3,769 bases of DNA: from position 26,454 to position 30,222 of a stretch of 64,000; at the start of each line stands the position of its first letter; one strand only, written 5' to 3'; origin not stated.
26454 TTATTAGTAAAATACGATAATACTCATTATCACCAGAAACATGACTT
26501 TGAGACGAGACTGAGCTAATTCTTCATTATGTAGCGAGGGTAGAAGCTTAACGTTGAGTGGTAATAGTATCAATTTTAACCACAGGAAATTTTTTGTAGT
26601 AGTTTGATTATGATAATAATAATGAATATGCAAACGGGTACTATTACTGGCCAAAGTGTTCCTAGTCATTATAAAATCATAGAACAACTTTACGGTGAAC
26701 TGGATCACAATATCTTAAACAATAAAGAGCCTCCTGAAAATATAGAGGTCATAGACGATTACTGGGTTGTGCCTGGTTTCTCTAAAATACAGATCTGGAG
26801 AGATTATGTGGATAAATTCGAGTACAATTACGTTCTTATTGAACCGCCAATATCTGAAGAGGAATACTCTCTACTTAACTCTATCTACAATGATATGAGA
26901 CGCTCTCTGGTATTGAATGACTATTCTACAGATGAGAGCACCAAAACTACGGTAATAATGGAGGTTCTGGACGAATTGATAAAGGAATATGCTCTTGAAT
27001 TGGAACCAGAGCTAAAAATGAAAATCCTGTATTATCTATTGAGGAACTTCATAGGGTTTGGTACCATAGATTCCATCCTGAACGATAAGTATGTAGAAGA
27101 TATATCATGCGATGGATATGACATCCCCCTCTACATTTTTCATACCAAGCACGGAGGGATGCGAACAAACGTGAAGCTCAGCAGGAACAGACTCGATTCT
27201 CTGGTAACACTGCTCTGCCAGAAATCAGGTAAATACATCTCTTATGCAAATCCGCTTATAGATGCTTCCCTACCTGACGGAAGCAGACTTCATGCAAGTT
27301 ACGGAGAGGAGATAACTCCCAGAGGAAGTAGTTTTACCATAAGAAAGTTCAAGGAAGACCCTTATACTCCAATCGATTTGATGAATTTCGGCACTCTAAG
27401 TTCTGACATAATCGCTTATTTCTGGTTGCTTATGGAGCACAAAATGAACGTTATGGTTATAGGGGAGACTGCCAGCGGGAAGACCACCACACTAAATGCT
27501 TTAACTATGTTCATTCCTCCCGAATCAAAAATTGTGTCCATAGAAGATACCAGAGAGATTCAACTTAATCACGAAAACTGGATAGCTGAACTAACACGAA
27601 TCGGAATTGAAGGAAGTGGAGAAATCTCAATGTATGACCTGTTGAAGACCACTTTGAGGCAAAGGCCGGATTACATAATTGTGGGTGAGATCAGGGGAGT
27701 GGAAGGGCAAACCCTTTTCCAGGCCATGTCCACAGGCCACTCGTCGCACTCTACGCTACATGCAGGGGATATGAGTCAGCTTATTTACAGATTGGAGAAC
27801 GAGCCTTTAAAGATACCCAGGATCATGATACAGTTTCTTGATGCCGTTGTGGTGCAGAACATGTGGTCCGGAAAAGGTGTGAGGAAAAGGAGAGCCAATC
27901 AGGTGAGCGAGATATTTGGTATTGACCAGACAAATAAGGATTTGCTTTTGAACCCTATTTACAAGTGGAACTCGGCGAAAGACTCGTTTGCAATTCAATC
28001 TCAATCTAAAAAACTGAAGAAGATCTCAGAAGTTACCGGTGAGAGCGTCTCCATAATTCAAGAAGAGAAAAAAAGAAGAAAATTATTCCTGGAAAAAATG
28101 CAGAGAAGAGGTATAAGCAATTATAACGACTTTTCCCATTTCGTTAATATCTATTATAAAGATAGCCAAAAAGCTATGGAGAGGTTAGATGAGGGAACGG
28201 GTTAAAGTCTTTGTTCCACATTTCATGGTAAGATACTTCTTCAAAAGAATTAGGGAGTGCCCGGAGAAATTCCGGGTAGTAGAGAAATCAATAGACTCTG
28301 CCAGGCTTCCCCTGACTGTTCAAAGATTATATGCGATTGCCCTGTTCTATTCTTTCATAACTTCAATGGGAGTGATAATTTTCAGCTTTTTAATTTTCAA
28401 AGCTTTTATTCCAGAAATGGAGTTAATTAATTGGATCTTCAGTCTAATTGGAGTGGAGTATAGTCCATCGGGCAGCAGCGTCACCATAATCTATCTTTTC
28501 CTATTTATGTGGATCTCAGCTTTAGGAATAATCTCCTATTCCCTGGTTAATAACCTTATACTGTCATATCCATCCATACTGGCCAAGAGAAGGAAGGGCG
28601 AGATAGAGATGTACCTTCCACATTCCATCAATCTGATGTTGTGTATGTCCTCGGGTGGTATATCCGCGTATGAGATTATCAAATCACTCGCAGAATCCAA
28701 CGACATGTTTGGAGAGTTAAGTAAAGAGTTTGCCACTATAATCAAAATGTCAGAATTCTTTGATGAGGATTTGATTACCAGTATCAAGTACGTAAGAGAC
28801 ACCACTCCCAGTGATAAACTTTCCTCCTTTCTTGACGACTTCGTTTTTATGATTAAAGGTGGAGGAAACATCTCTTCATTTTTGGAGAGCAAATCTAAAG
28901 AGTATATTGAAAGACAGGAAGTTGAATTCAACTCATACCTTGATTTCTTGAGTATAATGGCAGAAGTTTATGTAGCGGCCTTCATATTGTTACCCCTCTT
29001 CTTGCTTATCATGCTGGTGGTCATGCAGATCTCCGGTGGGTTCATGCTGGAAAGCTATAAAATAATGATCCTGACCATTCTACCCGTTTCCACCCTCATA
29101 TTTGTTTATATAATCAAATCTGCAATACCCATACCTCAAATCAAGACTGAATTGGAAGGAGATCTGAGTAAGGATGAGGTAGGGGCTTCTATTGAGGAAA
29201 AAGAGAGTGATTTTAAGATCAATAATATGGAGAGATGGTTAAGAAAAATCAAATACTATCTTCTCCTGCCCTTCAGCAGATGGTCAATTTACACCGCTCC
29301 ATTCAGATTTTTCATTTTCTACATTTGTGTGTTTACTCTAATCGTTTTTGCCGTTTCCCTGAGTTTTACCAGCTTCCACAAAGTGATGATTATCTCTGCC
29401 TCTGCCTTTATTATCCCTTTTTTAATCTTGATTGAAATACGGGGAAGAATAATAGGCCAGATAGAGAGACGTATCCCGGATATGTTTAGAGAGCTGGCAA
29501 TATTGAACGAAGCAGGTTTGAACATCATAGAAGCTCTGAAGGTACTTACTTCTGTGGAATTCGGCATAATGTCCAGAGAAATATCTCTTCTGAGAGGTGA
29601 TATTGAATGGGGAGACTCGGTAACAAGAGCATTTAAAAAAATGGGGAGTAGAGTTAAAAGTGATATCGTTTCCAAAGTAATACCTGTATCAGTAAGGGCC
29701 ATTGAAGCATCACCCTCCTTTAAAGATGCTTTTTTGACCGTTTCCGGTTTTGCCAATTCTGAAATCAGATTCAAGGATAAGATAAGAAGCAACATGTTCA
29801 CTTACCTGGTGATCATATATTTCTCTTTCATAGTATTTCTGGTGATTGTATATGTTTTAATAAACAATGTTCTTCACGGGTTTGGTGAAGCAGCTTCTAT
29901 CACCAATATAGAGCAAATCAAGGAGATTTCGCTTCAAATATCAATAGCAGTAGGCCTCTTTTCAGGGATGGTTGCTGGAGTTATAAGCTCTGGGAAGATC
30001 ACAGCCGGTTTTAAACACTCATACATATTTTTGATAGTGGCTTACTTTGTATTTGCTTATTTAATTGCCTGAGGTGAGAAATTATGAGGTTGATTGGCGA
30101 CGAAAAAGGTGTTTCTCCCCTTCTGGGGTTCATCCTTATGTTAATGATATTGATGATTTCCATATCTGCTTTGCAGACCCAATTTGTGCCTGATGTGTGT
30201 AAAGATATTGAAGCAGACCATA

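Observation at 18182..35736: KaiC-saturated FlaI/FlaJ locus with an actin-like ATPase, a giant TPR protein and a PAS-DUF835 sensor: candidate undescribed surface-filament or DNA-handling system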

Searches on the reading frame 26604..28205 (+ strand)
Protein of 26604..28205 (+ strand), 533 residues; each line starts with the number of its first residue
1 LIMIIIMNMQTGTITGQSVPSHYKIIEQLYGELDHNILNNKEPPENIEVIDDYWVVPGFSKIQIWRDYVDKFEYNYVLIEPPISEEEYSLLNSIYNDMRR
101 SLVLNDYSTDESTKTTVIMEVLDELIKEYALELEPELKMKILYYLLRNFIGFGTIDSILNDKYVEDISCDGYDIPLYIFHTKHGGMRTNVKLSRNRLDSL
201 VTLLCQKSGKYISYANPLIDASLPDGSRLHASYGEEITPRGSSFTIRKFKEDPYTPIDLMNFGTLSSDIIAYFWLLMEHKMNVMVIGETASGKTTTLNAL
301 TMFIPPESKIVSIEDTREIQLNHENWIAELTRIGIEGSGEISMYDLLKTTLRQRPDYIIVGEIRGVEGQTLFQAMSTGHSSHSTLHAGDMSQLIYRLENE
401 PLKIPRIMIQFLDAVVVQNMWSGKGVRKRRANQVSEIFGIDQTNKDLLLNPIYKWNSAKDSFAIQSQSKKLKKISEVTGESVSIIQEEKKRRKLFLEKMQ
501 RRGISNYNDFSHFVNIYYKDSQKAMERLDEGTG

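Call 3: search_protein_families(library=pfam, proteins=[window:26604-28205:+], max_evalue=0.01)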
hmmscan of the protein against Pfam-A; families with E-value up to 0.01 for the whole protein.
window:26604-28205:+ (533 aa): 7 families
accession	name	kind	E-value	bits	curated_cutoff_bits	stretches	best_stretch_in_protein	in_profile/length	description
PF00437.27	T2SSE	-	5.6e-36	124.4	24.9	1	215-421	69-278/370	Type II/IV secretion system protein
PF23989.1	PilB3_C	-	8e-07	29.6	27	1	460-529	3-71/83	PilB3-like, C-terminal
PF12775.13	AAA_7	-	0.0033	17.4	25.8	1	273-308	26-61/181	P-loop containing dynein motor region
PF00005.33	ABC_tran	-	0.0036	18.3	25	1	279-321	10-51/137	ABC transporter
PF13401.12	AAA_22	-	0.0048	17.6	27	0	279-315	4-43/130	AAA domain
PF13555.12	AAA_29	-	0.0064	16.6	27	0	278-309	20-51/61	P-loop containing region of AAA domain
PF01580.24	FtsK_SpoIIIE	-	0.007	16.3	24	0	279-301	38-60/221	FtsK/SpoIIIE family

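Call 6: search_protein_families(library=ncbifam, proteins=[window:26604-28205:+], max_evalue=0.01)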
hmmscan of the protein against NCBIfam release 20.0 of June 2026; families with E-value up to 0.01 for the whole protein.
window:26604-28205:+ (533 aa): 21 families
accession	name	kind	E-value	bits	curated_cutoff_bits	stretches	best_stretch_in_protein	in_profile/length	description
NF058587.1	archaellum_moto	equivalog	2.2e-117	393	550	1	72-523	50-523/527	archaellum flagellar ATPase motor FlaI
NF053672.1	bindosome_BasE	exception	7.9e-68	229.4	1000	1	37-519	28-509/512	bindosome assembly system ATPase subunit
TIGR03819.1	heli_sec_ATPase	hypoth_equivalog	3.1e-45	154.9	373.15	1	134-398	33-298/340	TadA family conjugal transfer-associated ATPase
TIGR02788.1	VirB11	equivalog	1.1e-39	136.3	249.95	2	269-397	133-262/308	P-type DNA transfer ATPase VirB11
TIGR02782.1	TrbB_P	equivalog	4.1e-36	124.8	304.55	1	155-412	14-267/303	P-type conjugative transfer ATPase TrbB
NF010469.0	PRK13894.1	subfamily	8.5e-32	110.8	508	1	155-398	27-265/320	conjugal transfer ATPase TrbB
NF010475.0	PRK13900.1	equivalog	3.5e-31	108.5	389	2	269-390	149-272/333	type IV secretion system ATPase VirB11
NF010407.0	PRK13833.1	subfamily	4.8e-23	82.1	499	1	160-421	27-283/323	conjugal transfer protein TrbB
NF010425.0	PRK13851.1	equivalog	3.2e-20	72.3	461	1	269-393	151-276/344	type IV secretion system protein VirB11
NF041000.1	ATPase_ComGA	equivalog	1.3e-19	70.3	300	1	283-420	131-264/267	competence type IV pilus ATPase ComGA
TIGR01420.1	pilT_fam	subfamily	3.7e-17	62.6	319.1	1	278-425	120-272/343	PilT/PilU family type 4a pilus ATPase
NF007755.0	PRK10436.1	equivalog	7.5e-17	61.1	617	1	257-420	196-354/465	type II secretion system protein GspE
TIGR02533.1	type_II_gspE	equivalog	1.5e-16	60.2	630.25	1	256-444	219-406/486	type II secretion system ATPase GspE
TIGR02538.1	type_IV_pilB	equivalog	6.6e-16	58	675.65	1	283-399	319-431/564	type IV-A pilus assembly ATPase PilB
NF053534.1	T4PilAsmATPsTfpB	equivalog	4.7e-14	51.7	850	1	275-399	331-451/584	type IV pilus assembly ATPase TfpB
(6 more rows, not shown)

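Call 8: find_homologous_proteins(query=window:26604-28205:+, max_evalue=1e-30)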
Query window:26604-28205:+ (533 aa): 7988 proteins with E <= 1e-30 among 8000 candidates; the best 120 are listed.
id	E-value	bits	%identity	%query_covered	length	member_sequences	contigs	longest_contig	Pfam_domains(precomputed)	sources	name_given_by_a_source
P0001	0.0e+0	1138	94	99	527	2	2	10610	PF23989.1,PF00437.27,PF27713.1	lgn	-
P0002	0.0e+0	1065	89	98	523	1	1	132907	PF23989.1,PF00437.27,PF27713.1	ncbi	ncbi:MAG: type II/IV secretion system ATPase subunit [Archaeoglobaceae archaeon]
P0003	0.0e+0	1060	89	98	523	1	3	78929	PF23989.1,PF00437.27,PF27713.1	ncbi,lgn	-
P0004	0.0e+0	1046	86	98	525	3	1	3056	PF23989.1,PF00437.27,PF27713.1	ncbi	ncbi:MAG: type II/IV secretion system ATPase subunit [Halobacteriota archaeon]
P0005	0.0e+0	1025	85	98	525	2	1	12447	PF23989.1,PF00437.27,PF27713.1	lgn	-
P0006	3.1e-265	899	75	96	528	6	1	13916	PF00437.27,PF27713.1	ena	-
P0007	2.3e-240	817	69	95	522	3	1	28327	PF00437.27,PF27713.1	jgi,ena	-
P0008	1.6e-221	755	62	97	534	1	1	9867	PF00437.27,PF27713.1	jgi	-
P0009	2.5e-220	751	63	96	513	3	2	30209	PF00437.27,PF27713.1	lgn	-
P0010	6.4e-220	749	74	81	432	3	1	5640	PF00437.27,PF27713.1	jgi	jgi:flagellar protein FlaI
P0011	5.8e-217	740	62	96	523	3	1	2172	PF23989.1,PF00437.27,PF27713.1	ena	-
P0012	1.8e-211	721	61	96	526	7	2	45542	PF23989.1,PF00437.27,PF27713.1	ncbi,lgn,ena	-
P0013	2.2e-211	721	60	96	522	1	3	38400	PF00437.27,PF27713.1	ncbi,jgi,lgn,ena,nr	ncbi:MAG: secretion system protein E [Archaeoglobales archaeon]|nr:MAG: secretion system protein E [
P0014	6.2e-211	720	61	96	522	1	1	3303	PF23989.1,PF00437.27,PF23990.2,PF27713.1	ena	-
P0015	1.2e-210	719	61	95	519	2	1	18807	PF23989.1,PF00437.27,PF27713.1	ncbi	-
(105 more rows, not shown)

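Call 13: find_related_loci(query=A1, collection=genome_contigs, flank=10000)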
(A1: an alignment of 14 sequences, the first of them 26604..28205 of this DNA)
Query A1 (533 aa) in genome_contigs; peptide patterns used: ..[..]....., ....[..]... (x = any residue, [..] = any of these).
599 stretches matched a pattern (row limit reached: there are more); 594 encode a relative of the query (tblastn E <= 1e-3); the best 80 are kept; 80 distinct loci.
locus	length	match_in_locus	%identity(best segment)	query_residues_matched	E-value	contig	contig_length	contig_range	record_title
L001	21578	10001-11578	88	3-530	0e+0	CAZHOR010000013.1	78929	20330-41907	MAG TPA_asm: uncultured archaeon isolate SRP141376_co2_3 genome assembly, contig: NODE_801_length_78929_cov_9.126379, wh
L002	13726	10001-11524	63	18-528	0e+0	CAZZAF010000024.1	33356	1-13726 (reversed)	MAG TPA_asm: uncultured archaeon isolate binchicken_co92_4 genome assembly, contig: NODE_333_length_33356_cov_12.537611,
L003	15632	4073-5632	60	3-528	0e+0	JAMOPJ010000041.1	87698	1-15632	MAG: Archaeoglobaceae archaeon isolate 4559-240_metabat1_scaf2bin.032 4559-240_scaffold_51_c1, whole genome shotgun sequ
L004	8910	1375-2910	54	20-527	0e+0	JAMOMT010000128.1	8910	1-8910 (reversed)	MAG: Archaeoglobaceae archaeon isolate 4281-140_metabat1_scaf2bin.045 4281-140_scaffold_3881_c1, whole genome shotgun se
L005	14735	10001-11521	53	19-528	0e+0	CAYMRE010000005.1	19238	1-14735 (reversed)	MAG TPA_asm: uncultured archaeon isolate binchicken_co291_110 genome assembly, contig: NODE_640_length_19238_cov_32.9263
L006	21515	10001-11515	54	19-524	0e+0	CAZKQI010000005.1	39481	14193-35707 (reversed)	MAG TPA_asm: uncultured archaeon isolate SRP141559_co1_87 genome assembly, contig: NODE_330_length_39481_cov_13.346015,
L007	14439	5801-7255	59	42-528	0e+0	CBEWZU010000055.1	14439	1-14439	MAG TPA_asm: uncultured Archaeoglobaceae archaeon isolate SRR24791474_metabat2_35 genome assembly, contig: ERZ25515408.8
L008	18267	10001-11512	50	21-528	8e-177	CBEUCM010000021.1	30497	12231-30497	MAG TPA_asm: uncultured Archaeoglobaceae archaeon isolate SRR24791474_metabat2_3 genome assembly, contig: ERZ25515408.34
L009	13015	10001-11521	50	23-528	2e-174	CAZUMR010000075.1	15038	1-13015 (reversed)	MAG TPA_asm: uncultured archaeon isolate binchicken_co219_213 genome assembly, contig: k141_807206, whole genome shotgun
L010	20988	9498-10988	51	36-532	4e-172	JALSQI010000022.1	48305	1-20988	MAG: Archaeoglobaceae archaeon isolate 356-284_metabat2_scaf2bin.130 356-284_scaffold_197_c1, whole genome shotgun seque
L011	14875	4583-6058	50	37-528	6e-172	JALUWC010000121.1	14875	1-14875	MAG: Geoglobus sp. isolate 128-326_metabat2_scaf2bin.087 128-326_scaffold_1801_c1, whole genome shotgun sequence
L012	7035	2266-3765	50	22-520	1e-166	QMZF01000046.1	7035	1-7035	MAG: Archaeoglobales archaeon isolate B10_G2 B10_Guay2_scaffold_05270, whole genome shotgun sequence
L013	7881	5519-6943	51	49-528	2e-165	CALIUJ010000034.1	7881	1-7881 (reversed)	MAG: uncultured Archaeoglobaceae archaeon isolate S1_Bin_MAXBIN__075_sub_1 genome assembly, contig: c_000001038395, whol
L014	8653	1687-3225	47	1-520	4e-163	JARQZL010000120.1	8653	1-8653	MAG: Archaeoglobales archaeon isolate INS_M23_B45 DNNIEKAA_120, whole genome shotgun sequence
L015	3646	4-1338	52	83-526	1e-169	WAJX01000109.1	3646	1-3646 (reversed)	MAG: Ferroglobus sp. isolate S009_18_esom k151_166798, whole genome shotgun sequence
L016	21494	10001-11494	50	22-525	8e-172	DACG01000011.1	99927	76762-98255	MAG TPA_asm: Geoglobus sp. UBA235 UBA235_contig_74, whole genome shotgun sequence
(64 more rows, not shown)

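Call 22: find_encoding_contigs(protein=P0007, flank=10000, max_places=3)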
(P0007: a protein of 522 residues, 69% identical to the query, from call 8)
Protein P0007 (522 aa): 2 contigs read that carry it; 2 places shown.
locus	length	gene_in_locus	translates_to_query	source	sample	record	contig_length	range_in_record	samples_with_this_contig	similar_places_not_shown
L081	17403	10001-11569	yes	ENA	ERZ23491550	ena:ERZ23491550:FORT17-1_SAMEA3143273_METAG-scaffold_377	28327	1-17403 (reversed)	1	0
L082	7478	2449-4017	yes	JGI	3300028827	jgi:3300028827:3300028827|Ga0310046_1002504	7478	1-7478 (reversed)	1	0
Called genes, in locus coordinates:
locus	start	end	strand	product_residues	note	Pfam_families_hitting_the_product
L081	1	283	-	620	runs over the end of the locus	PF02518:HATPase_c, PF00204:DNA_gyraseB, PF01751:Toprim, PF00986:DNA_gyraseB_C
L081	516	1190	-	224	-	PF00455:DeoRC (weak), PF06026:Rib_5-P_isom_A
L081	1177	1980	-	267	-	PF01975:SurE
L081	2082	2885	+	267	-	PF01209:Ubie_methyltran, PF02353:CMAS, PF13489:Methyltransf_23, PF05175:MTS, PF13847:Methyltransf_31, PF08241:Methyltransf_11, PF08242:Methyltransf_12, PF13649:Methyltransf_25, +5 more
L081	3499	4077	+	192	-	PF01994:Trm56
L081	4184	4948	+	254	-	PF01145:Band_7, PF13421:Band_7_1 (weak)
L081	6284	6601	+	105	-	PF14947:HTH_45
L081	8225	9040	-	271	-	-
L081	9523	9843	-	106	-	PF00072:Response_reg (weak)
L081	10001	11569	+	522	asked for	PF00437:T2SSE, PF27713:UCP018868 (weak)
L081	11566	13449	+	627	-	PF00482:T2SSF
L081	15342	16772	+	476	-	PF00989:PAS, PF08448:PAS_4, PF13188:PAS_8 (faint), PF08447:PAS_3, PF13426:PAS_9, PF05763:DUF835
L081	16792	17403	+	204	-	?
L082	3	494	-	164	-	?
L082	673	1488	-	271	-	-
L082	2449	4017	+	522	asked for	PF00437:T2SSE, PF27713:UCP018868 (weak)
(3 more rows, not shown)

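Call 23: find_encoding_contigs(protein=P0006, flank=10000, max_places=3)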
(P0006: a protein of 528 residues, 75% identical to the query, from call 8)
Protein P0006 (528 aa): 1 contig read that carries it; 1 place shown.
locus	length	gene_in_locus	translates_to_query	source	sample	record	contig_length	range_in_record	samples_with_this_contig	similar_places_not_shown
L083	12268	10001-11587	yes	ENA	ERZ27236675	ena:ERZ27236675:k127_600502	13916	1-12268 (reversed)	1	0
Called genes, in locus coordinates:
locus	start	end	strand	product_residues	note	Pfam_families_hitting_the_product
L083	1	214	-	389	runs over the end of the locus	PF00155:Aminotran_1_2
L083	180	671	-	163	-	PF13404:HTH_AsnC-type (weak), PF13412:HTH_24, PF22482:AsnC_trans_reg_3, PF01037:AsnC_trans_reg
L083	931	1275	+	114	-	PF04892:VanZ-LLP1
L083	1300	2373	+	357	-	PF06849:DUF1246, PF06973:DUF1297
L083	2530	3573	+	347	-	PF04041:Glyco_hydro_130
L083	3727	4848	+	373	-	PF13439:Glyco_transf_4 (weak), PF13692:Glyco_trans_1_4 (faint), PF00534:Glycos_transf_1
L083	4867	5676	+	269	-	-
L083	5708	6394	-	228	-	PF00154:RecA_N, PF05625:PAXNEB (weak), PF06745:ATPase, PF23442:DUF7125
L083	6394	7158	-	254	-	-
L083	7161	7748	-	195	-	PF02830:V4R (weak)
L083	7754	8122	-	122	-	PF03259:Robl_LC7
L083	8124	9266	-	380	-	PF06745:ATPase, PF03029:ATP_bind_1 (faint), PF00009:GTP_EFTU, PF00025:Arf, PF00071:Ras, PF01926:MMR_HSR1, PF02421:FeoB_N (weak)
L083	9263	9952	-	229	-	PF06745:ATPase, PF24336:DUF7504, PF05763:DUF835 (weak), PF23365:DUF7090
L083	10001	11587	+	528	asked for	PF00437:T2SSE, PF27713:UCP018868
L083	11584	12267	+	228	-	?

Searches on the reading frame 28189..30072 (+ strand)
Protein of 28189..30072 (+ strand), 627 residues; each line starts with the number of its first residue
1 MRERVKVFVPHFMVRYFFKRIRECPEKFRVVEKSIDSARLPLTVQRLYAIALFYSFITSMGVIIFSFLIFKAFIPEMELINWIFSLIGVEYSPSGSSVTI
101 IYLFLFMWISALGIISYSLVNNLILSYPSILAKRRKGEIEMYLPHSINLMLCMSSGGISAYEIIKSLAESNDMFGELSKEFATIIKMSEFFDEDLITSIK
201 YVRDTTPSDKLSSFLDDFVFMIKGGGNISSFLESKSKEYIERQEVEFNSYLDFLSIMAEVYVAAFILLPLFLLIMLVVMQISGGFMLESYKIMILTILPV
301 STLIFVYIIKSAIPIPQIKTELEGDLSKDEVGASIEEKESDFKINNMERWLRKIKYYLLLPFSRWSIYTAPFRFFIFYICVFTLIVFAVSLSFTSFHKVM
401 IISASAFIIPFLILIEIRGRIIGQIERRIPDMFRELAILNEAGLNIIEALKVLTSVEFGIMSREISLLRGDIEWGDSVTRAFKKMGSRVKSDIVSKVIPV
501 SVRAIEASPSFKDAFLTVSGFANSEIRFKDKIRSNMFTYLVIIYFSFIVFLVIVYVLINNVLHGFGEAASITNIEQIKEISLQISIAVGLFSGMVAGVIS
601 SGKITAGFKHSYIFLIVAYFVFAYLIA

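Call 3: search_protein_families(library=pfam, proteins=[window:28189-30072:+], max_evalue=0.01)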
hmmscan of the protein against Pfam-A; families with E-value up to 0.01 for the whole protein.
window:28189-30072:+ (627 aa): 1 family
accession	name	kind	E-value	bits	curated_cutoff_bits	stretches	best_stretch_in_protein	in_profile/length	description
PF00482.28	T2SSF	-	4.3e-28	98.2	25.2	2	433-557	2-123/125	Type II secretion system (T2SS), protein F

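Call 6: search_protein_families(library=ncbifam, proteins=[window:28189-30072:+], max_evalue=0.01)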
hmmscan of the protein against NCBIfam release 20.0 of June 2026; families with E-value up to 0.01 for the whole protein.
window:28189-30072:+ (627 aa): 5 families
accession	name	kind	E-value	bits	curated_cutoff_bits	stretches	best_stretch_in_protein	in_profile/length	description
NF004704.2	PRK06041.1-2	equivalog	5.2e-22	78.3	550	2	99-317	35-251/555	archaellar assembly protein ArlJ/FlaJ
NF046075.1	UpsF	equivalog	7.7e-17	61.2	400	1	100-314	42-251/484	membrane pilin protein UpsF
NF004705.1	PRK06041.1-3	equivalog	5.1e-10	38.9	400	2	146-309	10-169/465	archaellar assembly protein ArlJ/FlaJ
NF053673.1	bindosome_BasF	exception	2.5e-09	36.3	1300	1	126-279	184-340/656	bindosome assembly system membrane anchoring protein BasF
TIGR02120.1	GspF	equivalog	0.00066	19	424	1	432-565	68-197/401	type II secretion system inner membrane protein GspF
